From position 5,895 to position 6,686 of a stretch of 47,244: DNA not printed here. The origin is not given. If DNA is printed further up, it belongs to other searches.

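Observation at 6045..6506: Mini-intein inserted in the catalytic core of the PurZ-like gene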

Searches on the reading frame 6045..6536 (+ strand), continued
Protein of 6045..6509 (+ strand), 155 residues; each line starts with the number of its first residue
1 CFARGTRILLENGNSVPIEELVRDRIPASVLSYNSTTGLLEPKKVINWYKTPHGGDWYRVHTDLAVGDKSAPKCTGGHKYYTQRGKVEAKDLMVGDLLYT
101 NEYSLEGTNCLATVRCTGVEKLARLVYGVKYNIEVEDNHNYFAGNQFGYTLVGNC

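Call 58: find_related_loci(query=A5, collection=viral_contigs, flank=3000)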
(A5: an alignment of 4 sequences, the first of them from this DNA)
Query A5 (164 aa) in viral_contigs; peptide patterns used: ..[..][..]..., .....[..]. (x = any residue, [..] = any of these).
238 stretches matched a pattern; 41 encode a relative of the query (tblastn E <= 1e-3); 41 distinct loci.
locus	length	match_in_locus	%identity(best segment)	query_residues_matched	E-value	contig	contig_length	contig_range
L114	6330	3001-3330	45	1-110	3e-24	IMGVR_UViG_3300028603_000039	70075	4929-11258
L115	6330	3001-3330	45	1-110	3e-24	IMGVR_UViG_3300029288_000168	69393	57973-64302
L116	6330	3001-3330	45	1-110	3e-24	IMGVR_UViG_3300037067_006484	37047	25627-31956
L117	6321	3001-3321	34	1-101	9e-16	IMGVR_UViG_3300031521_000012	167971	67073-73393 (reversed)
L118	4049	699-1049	33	1-129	9e-15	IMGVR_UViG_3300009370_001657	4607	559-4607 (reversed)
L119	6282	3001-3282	35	1-99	3e-13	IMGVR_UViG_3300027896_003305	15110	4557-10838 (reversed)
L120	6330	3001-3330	39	1-105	9e-18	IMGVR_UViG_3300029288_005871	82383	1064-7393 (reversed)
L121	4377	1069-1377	29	1-95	9e-12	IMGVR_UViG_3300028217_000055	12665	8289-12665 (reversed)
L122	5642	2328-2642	34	1-99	2e-11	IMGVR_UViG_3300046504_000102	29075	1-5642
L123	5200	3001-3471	28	1-149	3e-11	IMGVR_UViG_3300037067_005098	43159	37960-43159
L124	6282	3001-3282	31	1-99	3e-11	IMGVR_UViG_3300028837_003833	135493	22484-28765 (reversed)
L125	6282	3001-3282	31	1-99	3e-11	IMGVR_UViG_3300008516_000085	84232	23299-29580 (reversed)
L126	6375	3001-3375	30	21-155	1e-10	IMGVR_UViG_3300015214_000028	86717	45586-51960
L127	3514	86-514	29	2-160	2e-10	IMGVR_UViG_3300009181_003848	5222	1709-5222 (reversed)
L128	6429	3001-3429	29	2-160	8e-10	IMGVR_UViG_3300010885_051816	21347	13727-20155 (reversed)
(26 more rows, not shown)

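Call 59: find_related_loci(query=A5, collection=genome_contigs, flank=3000)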
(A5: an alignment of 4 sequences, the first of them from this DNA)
Query A5 (164 aa) in genome_contigs; peptide patterns used: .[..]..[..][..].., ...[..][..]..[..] (x = any residue, [..] = any of these).
64 stretches matched a pattern; 1 encode a relative of the query (tblastn E <= 1e-3); 1 distinct loci.
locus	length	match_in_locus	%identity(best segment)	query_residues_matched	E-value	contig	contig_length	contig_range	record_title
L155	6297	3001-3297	43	1-98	2e-17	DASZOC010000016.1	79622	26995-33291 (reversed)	MAG TPA_asm: Actinomycetota bacterium isolate SMAG_U5934 k141_123140, whole genome shotgun sequence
